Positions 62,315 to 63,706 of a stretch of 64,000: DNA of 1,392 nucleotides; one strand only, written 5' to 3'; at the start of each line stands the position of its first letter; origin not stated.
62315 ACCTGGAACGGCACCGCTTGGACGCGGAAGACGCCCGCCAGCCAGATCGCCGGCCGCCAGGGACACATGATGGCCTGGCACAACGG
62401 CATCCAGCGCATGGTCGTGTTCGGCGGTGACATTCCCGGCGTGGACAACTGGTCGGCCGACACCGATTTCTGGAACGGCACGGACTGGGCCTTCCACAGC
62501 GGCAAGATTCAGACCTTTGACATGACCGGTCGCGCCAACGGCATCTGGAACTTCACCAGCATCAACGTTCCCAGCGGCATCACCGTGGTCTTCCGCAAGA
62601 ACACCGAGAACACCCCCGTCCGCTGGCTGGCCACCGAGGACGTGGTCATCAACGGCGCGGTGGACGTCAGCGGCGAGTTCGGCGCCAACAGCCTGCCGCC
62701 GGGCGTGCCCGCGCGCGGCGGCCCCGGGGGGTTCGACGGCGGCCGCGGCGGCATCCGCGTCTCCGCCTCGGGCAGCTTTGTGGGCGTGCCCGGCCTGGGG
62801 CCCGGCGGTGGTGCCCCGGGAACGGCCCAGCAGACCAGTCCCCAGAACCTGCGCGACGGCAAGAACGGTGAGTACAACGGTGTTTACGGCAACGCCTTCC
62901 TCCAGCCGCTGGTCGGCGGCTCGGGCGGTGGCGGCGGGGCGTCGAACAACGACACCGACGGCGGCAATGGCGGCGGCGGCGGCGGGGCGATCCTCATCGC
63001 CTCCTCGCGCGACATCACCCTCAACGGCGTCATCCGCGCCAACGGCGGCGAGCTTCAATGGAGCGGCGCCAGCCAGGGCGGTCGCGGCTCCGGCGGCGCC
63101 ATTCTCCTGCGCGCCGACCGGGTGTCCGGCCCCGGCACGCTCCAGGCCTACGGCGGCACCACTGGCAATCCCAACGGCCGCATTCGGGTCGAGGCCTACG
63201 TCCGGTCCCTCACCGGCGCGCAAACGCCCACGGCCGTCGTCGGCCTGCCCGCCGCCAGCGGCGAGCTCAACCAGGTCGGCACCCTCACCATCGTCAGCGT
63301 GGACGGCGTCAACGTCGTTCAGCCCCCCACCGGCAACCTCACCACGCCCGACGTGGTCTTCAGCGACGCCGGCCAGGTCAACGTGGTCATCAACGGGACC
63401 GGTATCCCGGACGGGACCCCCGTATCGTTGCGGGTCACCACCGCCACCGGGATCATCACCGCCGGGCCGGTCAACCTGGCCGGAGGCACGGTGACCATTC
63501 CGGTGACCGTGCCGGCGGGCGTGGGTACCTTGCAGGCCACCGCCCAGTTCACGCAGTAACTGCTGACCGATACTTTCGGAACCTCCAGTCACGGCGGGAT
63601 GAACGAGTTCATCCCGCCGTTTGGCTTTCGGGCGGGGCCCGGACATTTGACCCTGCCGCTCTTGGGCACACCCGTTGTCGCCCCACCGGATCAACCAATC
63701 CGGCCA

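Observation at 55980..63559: Two-gene surface locus: a ~1826-aa mosaic adhesin-like protein followed closely by a Kelch/beta-helix protein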

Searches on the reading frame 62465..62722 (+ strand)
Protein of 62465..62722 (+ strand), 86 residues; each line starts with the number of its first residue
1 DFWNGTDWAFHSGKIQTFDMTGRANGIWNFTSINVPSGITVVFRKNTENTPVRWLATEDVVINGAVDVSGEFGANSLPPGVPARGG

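Call 29: find_related_loci(query=A3, collection=metagenome_contigs, flank=10000)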
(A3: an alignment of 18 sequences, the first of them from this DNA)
Query A3 (86 aa) in metagenome_contigs; peptide patterns used: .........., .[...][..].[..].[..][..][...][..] (x = any residue, [..] = any of these).
555 stretches matched a pattern; 481 encode a relative of the query (tblastn E <= 1e-3); the best 80 are kept; 80 distinct loci.
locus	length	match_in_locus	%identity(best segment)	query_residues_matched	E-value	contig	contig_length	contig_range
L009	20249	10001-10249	86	1-83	2e-47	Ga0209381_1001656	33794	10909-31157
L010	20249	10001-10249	87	2-84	4e-46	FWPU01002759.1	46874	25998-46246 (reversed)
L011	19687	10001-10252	79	1-84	2e-42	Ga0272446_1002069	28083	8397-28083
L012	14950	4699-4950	70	1-84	1e-38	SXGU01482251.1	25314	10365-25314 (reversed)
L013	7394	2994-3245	68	1-84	7e-37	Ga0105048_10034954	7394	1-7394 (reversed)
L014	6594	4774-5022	70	2-84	8e-36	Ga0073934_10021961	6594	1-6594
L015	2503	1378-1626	67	2-84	4e-34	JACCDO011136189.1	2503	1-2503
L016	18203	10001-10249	66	2-84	2e-33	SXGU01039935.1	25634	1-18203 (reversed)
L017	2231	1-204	78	17-84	3e-32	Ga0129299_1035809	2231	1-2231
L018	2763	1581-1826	67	3-84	8e-32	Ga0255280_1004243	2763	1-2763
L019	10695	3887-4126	65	2-81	6e-30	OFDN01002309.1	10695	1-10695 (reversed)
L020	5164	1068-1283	65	2-73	6e-29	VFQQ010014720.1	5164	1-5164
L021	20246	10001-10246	57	2-83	6e-29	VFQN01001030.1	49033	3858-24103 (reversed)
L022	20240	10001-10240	63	2-81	8e-29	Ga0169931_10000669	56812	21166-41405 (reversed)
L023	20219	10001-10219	51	8-80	6e-22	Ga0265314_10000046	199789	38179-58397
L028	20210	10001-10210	53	4-75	2e-18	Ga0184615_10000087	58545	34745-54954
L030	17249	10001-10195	55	5-71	7e-18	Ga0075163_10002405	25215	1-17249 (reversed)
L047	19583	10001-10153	59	25-75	2e-15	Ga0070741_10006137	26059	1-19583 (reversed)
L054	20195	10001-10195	46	5-71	4e-15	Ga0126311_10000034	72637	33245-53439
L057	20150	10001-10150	60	24-73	4e-15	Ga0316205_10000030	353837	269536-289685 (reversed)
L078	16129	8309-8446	61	25-70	1e-14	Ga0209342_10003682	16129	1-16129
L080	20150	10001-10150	58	25-74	1e-14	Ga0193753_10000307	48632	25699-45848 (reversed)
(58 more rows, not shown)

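Call 39: search_protein_families(library=pfam, proteins=[L028:9824-11392:+, L054:9869-11320:+, L057:9662-11365:+], max_evalue=0.001)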
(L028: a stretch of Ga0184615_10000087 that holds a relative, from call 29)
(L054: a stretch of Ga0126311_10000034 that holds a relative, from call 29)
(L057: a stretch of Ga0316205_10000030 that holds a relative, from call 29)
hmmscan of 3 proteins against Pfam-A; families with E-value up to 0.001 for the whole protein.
L028:9824-11392:+ (523 aa): 0 families

L054:9869-11320:+ (484 aa): 0 families

L057:9662-11365:+ (568 aa): 0 families

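Call 69: search_protein_families(library=pfam, proteins=[L047:6848-9790:+, L047:11379-18446:+, L078:6875-8092:+, L078:9540-15173:+, L030:8668-9846:+], max_evalue=0.001)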
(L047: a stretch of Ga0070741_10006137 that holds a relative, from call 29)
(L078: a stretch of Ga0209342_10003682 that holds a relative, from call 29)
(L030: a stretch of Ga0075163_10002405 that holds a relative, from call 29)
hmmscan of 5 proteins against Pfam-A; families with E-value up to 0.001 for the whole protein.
L047:6848-9790:+ (981 aa): 3 families
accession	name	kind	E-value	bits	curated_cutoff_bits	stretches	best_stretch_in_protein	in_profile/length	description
PF09099.16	Qn_am_d_aIII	-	1.2e-13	51.7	22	2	82-151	1-69/82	Quinohemoprotein amine dehydrogenase, alpha subunit domain III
PF01833.30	TIG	-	1e-12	48.3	20.9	0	630-714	1-64/84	IPT/TIG domain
PF05593.20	RHS_repeat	-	2.8e-10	40.7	22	1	44-78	1-35/38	RHS Repeat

L047:11379-18446:+ (2356 aa): 4 families
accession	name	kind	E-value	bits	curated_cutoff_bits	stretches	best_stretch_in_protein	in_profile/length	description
PF05593.20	RHS_repeat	-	7.1e-97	316.7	22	12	1963-1996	1-34/38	RHS Repeat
PF02368.24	Big_2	-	3.9e-17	62.4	22.8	1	700-764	6-66/79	Bacterial Ig-like domain (group 2)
PF01833.30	TIG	-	2.5e-07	31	20.9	1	885-962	3-84/84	IPT/TIG domain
PF20148.4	DUF6531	-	2e-06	28.5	24.1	1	1340-1408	2-69/74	Domain of unknown function (DUF6531)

L078:6875-8092:+ (406 aa): 2 families
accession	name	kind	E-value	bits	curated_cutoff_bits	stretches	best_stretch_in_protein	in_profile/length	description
PF01833.30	TIG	-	3.9e-05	24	20.9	1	79-164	1-82/84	IPT/TIG domain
PF05593.20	RHS_repeat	-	0.00032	21.5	22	0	39-71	1-33/38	RHS Repeat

L078:9540-15173:+ (1878 aa): 8 families
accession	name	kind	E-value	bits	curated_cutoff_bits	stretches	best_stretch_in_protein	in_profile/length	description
PF05593.20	RHS_repeat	-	7.9e-76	249.7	22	7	1306-1342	1-37/38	RHS Repeat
PF20148.4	DUF6531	-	1.7e-15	57.5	24.1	1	783-853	1-72/74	Domain of unknown function (DUF6531)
PF25174.1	Beta-prop_THOC3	-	9.1e-09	35.1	305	0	36-161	47-257/272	THOC3 beta-propeller domain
PF13360.13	PQQ_2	-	1.1e-07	32.2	27.6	1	37-198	24-190/233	Outer membrane protein assembly factor BamB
PF13570.13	Beta-prop_ACSF4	-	1.3e-06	28.5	133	1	51-180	22-156/329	Beta-alanine-activating enzyme, beta-propeller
PF13715.12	CarbopepD_reg_2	-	4.9e-05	23.7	32.2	1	526-572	1-50/88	CarboxypepD_reg-like domain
PF13620.12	CarboxypepD_reg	-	5.5e-05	23.9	32.3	1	525-580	1-56/82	Carboxypeptidase regulatory-like domain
PF23414.1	Beta-prop_EML_2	-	0.00011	22.2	90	0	82-176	3-100/266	Echinoderm microtubule-associated protein second beta-propeller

L030:8668-9846:+ (393 aa): 2 families
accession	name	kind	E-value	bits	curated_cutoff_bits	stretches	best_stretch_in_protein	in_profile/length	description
PF05593.20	RHS_repeat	-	1.2e-15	57.9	22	2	39-71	1-33/38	RHS Repeat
PF01833.30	TIG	-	2.4e-08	34.3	20.9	1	78-148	2-78/84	IPT/TIG domain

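Call 75: search_protein_families(library=ncbifam, proteins=[L047:9803-11320:+, L078:8114-9508:+, L080:9848-11002:+, L080:4243-9825:+], max_evalue=0.1)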
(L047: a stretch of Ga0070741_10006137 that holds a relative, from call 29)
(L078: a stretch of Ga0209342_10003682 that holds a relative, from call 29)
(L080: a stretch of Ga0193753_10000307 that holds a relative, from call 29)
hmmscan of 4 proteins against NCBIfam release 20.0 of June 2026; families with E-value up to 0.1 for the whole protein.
L047:9803-11320:+ (506 aa): 0 families

L078:8114-9508:+ (465 aa): 0 families

L080:9848-11002:+ (385 aa): 0 families

L080:4243-9825:+ (1861 aa): 3 families
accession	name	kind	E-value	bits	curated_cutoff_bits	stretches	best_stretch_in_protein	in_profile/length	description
NF033765.2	gliding_CglD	equivalog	8.7e-23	80.1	400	3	1608-1716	264-373/1124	adventurous gliding motility lipoprotein CglD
NF047639.1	throspo3_MtsD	equivalog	3.2e-10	38.8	800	3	1609-1722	391-504/651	cell-cell cohesion protein MtsD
NF042425.1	Amuc_1099_fam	equivalog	1.9e-06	27.7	50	1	893-931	111-149/321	Amuc_1099 family pilus-like system protein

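Call 85: search_protein_families(library=phrogs, proteins=[L047:9803-11320:+], max_evalue=0.01)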
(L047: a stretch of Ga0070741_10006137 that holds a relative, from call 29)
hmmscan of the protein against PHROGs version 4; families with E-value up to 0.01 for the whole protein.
L047:9803-11320:+ (506 aa): 0 families

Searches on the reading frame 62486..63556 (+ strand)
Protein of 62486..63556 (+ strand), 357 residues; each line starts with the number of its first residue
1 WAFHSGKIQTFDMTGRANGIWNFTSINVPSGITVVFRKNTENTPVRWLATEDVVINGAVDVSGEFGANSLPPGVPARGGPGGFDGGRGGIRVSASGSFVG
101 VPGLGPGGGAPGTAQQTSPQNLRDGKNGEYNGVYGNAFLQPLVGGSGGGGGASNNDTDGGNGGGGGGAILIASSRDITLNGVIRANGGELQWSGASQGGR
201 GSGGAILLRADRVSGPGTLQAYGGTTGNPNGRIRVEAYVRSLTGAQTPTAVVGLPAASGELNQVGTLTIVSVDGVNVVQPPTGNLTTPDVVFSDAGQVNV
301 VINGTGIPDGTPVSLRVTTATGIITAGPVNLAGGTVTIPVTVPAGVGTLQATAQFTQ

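Call 48: find_homologous_proteins(query=window:62486-63556:+, max_evalue=0.00001)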
Query window:62486-63556:+ (357 aa): 3238 proteins with E <= 0.00001 among 8000 candidates; the best 120 are listed.
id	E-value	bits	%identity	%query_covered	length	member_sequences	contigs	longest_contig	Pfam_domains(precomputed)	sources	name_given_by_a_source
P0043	1.8e-165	569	77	99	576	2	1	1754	PF24681.2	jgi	jgi:hypothetical protein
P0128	1.2e-164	566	78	100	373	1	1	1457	-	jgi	jgi:hypothetical protein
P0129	1.4e-158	546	73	100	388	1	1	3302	-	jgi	jgi:hypothetical protein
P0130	4.7e-157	541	73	100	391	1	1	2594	-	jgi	jgi:hypothetical protein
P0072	1.1e-151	523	71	100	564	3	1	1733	PF24681.2,PF24981.2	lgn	-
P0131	2.2e-150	519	70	100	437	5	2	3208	-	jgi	jgi:hypothetical protein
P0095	2.2e-146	506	69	100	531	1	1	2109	-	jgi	jgi:hypothetical protein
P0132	4.8e-141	488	77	87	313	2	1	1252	-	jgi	jgi:hypothetical protein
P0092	3.0e-140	486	69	100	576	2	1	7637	PF24681.2,PF13415.13,PF24981.2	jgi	jgi:hypothetical protein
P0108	3.5e-140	485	66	99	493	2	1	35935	-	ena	-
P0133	1.2e-132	461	65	99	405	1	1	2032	-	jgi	jgi:hypothetical protein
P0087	9.1e-131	454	62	99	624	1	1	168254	PF07646.22,PF13418.13,PF24681.2,PF13415.13,PF24981.2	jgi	jgi:hypothetical protein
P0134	3.7e-118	413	60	100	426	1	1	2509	-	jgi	-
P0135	5.0e-111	390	74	68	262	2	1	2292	-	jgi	jgi:hypothetical protein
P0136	2.3e-107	378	55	99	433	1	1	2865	-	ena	-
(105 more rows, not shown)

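Call 56: predict_structure(alignment_id=A5)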
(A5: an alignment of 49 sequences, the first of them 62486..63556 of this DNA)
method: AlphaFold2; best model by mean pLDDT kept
length: 357 residues; sequences in the alignment: 49
mean_pLDDT: 89.5   pTM: 0.81
mean pLDDT of the five models: 89.5, 88.4, 87.9, 87.7, 85.5
residues with pLDDT >= 90: 248; 70-90: 85; 50-70: 18; < 50: 6
segments of 3 or more residues with pLDDT < 50: 1-5
pLDDT, mean of each block of 10 residues (from residue 1): 66 93 97 95 95 98 92 89 94 90 91 77 89 78 93 93 97 97 97 92 96 97 86 93 95 73 74 88 73 92 93 90 89 97 88 83
secondary structure, 60 per line:
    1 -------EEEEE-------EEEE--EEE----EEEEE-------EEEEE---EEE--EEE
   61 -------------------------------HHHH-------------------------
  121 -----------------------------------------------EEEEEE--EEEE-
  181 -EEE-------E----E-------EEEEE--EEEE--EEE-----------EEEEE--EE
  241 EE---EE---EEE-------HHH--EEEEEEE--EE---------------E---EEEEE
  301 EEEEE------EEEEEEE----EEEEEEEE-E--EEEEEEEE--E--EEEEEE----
elements in order: E8-12 E20-23 E26-28 E33-37 E45-49 E53-55 E58-60 H92-95 E168-173 E176-179 E182-184 E205-209 E212-215 E218-220 E232-236 E239-242 E251-253 E266-272 E296-305 E312-318 E323-330 E335-342 E348-353

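Call 61: fold_search(model_id=the predicted structure, library=pdb)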
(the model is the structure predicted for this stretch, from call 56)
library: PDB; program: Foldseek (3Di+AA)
matches with E <= 10: 1188; with E <= 0.001: 0
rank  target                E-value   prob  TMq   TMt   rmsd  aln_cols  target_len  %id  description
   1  9l6i_A                5.2e-02  0.84  0.13  0.07   6.8        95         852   17  Glycogen phosphorylase from Segatella copri (released 2026-02-18)
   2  5wab_C                1.8e-01  0.14  0.09  0.05  14.6        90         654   18  Crystal Structure of Bifidobacterium adolescentis GH3 beta-glucosidase (released 2018-04-04)
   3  5wab_B                1.9e-01  0.14  0.09  0.05  14.6        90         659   18  Crystal Structure of Bifidobacterium adolescentis GH3 beta-glucosidase (released 2018-04-04)
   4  5wab_D                1.9e-01  0.14  0.09  0.05  14.6        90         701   18  Crystal Structure of Bifidobacterium adolescentis GH3 beta-glucosidase (released 2018-04-04)
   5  20yr_A                2.5e-01  0.54  0.13  0.06   7.2        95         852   17  R583A mutant of glycogen phosphorylase from Segatella copri (released 2026-02-18)
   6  4zoe_A                3.0e-01  0.13  0.09  0.05  13.6        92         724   14  Crystal Structure of beta-glucosidase from Listeria innocua (released 2016-05-18)
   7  2x44                  3.3e-01  0.63  0.15  0.35   4.9        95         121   15  Structure of a strand-swapped dimeric form of CTLA-4 (released 2010-04-07)
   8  2dze_B                3.3e-01  0.47  0.14  0.24   6.9       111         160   11  Crystal structure of histone chaperone Asf1 in complex with a C-terminus of histone H3 (released 2007-10-16)
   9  4zod_A                3.3e-01  0.13  0.10  0.06  12.5        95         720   12  Crystal Structure of beta-glucosidase from Listeria innocua in complex with glucose (released 2016-05-18)
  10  7ycx_D                4.1e-01  0.77  0.16  0.08   5.6       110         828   12  The structure of INTAC-PEC complex (released 2023-03-15)
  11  7ui8_A                4.1e-01  0.60  0.17  0.41   6.2       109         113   16  Intramolecular ester bond-containing repeat domain from E. columbae adhesin (split and religated) (released 2023-04-05)
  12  3u48_A                4.3e-01  0.18  0.10  0.05  14.0        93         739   16  From soil to structure: a novel dimeric family 3-beta-glucosidase isolated from compost using metagenomic analysis (released 2013-04-10)
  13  4zoa_B                4.3e-01  0.11  0.09  0.05  13.6        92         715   14  Crystal Structure of beta-glucosidase from Listeria innocua in complex with isofagomine (released 2016-05-18)
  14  5wab_A                4.5e-01  0.10  0.09  0.05  14.6        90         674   18  Crystal Structure of Bifidobacterium adolescentis GH3 beta-glucosidase (released 2018-04-04)
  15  4zo6_A                4.7e-01  0.11  0.10  0.06  12.5        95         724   10  Crystal Structure of mutant (D270A) beta-glucosidase from Listeria innocua in complex with cellobiose (released 2016-05-18)
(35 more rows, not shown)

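Call 68: fold_search(model_id=the predicted structure, library=viral)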
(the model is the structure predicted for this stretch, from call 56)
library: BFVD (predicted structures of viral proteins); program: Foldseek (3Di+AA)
matches with E <= 10: 673; with E <= 0.001: 11
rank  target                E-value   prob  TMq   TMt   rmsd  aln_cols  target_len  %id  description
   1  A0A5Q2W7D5            3.1e-07  1.00  0.39  0.25  15.6       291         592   21  (no name in the UniProt tables at hand)
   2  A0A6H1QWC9            9.4e-07  1.00  0.28  0.22  15.3       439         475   17  Uncharacterized protein (Fragment) [Ostreococcus mediterraneus virus 2]
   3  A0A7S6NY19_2          2.3e-06  1.00  0.34  0.13  24.9       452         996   18  PA14 domain-containing protein [Bathycoccus sp. RCC716 virus 1]
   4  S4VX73                4.4e-06  1.00  0.34  0.30  10.4       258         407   20  Collagen triple helix domain containing protein [Pandoravirus dulcis]
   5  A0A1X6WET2            1.9e-05  1.00  0.30  0.10  12.0       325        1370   20  (no name in the UniProt tables at hand)
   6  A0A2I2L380            4.5e-05  1.00  0.31  0.24  14.3       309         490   17  Collagen-like protein [Orpheovirus IHUMI-LCC2]
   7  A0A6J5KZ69            9.5e-05  0.94  0.19  0.16  16.3       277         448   22  Uncharacterized protein [uncultured Caudovirales phage]
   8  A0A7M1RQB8            5.5e-04  0.96  0.18  0.17  11.5       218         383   15  Uncharacterized protein [uncultured phage cr52_1]
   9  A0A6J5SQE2            7.8e-04  1.00  0.30  0.25  17.1       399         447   15  Uncharacterized protein [uncultured Caudovirales phage]
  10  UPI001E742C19         8.6e-04  0.99  0.29  0.27  11.7       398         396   15  (no name look-up for this kind of identifier)
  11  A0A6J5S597            8.6e-04  0.97  0.26  0.26  17.4       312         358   18  Uncharacterized protein [uncultured Caudovirales phage]
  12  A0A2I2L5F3            1.6e-03  0.90  0.25  0.13  15.3       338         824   14  Collagen-like protein [Orpheovirus IHUMI-LCC2]
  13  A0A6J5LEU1            1.7e-03  1.00  0.34  0.14  15.9       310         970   20  Uncharacterized protein [uncultured Caudovirales phage]
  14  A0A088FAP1            2.0e-02  0.23  0.12  0.06  13.9       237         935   13  (no name in the UniProt tables at hand)
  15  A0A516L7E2            6.1e-02  0.08  0.14  0.09  26.5       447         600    7  (no name in the UniProt tables at hand)
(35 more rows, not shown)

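Call 85: search_protein_families(library=phrogs, proteins=[window:62486-63556:+], max_evalue=0.01)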
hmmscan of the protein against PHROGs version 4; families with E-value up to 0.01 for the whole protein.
window:62486-63556:+ (357 aa): 0 families
